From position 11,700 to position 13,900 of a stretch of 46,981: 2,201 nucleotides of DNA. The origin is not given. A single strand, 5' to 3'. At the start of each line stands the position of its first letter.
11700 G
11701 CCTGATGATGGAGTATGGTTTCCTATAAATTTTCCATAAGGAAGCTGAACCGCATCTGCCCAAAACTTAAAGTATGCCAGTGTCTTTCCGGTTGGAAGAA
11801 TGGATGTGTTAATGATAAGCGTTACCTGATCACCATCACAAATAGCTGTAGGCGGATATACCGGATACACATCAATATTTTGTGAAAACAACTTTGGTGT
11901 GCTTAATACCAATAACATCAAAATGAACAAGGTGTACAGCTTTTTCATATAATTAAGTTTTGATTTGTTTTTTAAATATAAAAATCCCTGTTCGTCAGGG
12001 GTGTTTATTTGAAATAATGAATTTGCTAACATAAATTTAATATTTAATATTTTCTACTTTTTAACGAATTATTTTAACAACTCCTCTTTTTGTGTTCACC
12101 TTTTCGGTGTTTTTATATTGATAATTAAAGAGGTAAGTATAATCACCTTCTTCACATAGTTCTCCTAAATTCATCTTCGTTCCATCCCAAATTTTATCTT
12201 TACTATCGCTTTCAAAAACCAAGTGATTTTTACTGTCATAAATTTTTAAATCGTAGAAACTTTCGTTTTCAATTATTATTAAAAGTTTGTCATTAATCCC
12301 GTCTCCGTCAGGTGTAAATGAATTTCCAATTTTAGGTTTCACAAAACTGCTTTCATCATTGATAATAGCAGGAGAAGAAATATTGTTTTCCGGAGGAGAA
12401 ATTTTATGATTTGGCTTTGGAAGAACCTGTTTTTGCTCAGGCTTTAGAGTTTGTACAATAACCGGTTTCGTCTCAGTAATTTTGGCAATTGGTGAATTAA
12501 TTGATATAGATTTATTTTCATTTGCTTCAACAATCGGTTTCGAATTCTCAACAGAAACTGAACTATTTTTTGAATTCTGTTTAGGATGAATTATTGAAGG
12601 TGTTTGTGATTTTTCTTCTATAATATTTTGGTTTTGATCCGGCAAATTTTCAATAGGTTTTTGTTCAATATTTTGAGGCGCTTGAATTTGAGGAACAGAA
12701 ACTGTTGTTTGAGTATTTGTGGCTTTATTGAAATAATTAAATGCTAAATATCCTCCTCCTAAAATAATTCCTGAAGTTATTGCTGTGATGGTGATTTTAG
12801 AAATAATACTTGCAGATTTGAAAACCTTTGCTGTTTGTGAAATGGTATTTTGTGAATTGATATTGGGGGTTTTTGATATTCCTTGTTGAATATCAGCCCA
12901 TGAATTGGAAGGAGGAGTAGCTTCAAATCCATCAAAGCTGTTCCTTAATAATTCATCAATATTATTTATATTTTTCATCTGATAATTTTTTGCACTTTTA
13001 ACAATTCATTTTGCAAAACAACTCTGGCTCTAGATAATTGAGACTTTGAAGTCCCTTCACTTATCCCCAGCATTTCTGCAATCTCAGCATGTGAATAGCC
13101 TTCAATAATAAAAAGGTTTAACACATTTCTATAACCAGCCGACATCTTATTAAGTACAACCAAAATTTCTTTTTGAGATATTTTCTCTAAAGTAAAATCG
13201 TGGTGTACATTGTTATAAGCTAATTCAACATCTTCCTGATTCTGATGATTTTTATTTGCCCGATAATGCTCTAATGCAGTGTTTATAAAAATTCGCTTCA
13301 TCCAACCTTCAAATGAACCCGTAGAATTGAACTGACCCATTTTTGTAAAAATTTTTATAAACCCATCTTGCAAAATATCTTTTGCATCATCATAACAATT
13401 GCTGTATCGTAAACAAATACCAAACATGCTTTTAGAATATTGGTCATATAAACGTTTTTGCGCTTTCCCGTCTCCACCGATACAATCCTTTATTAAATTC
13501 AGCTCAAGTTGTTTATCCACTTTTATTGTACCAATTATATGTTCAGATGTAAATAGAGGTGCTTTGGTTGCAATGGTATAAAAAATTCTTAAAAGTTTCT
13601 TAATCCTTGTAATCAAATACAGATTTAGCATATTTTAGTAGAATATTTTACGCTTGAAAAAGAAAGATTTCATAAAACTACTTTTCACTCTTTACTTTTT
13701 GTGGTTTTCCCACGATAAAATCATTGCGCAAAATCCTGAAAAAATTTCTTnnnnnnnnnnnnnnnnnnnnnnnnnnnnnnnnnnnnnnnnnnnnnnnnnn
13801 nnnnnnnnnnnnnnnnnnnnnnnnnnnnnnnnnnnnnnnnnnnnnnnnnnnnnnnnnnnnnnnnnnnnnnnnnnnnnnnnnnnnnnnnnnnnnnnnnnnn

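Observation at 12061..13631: ECF sigma factor coupled to a membrane protein that carries a T9SS type-B sorting domain on its extracytoplasmic side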

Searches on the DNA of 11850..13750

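Call 98: search_rna_families(source=window, start=11850, end=13750, threshold=evalue, max_evalue=1)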
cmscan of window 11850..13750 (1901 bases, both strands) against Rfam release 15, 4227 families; matches with E-value up to 1: 1.
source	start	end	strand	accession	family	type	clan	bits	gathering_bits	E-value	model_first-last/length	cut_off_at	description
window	13329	13401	-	RF00344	snoZ267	Gene; snRNA; snoRNA; CD-box;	-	22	43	0.36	1-73/73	no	Small nucleolar RNA Z267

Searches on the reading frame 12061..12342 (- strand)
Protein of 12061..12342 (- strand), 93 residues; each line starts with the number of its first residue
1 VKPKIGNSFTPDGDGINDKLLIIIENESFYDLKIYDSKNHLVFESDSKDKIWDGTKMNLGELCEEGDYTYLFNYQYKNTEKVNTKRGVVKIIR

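Call 3: search_protein_families(library=pfam, proteins=[window:12061-12342:-], max_evalue=1)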
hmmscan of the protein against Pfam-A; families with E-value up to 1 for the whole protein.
window:12061-12342:- (93 aa): 1 family
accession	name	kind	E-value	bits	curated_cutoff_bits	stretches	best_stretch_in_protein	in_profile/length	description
PF13585.12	CHU_C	-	9.1e-15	55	27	1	5-89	3-84/86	CHU_C Type IX secretion signal domain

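Call 4: search_protein_families(library=ncbifam, proteins=[window:12061-12342:-], max_evalue=1)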
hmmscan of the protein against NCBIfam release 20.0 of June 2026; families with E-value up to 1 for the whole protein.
window:12061-12342:- (93 aa): 2 families
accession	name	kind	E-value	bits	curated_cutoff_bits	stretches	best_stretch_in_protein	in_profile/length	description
TIGR04131.1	Bac_Flav_CTERM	domain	4.2e-09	36.4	35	1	5-80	3-77/85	T9SS type B sorting domain-containing protein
NF009452.0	PRK12812.1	equivalog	0.0008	18.7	258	1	30-88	154-220/289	flagellar basal body rod modification protein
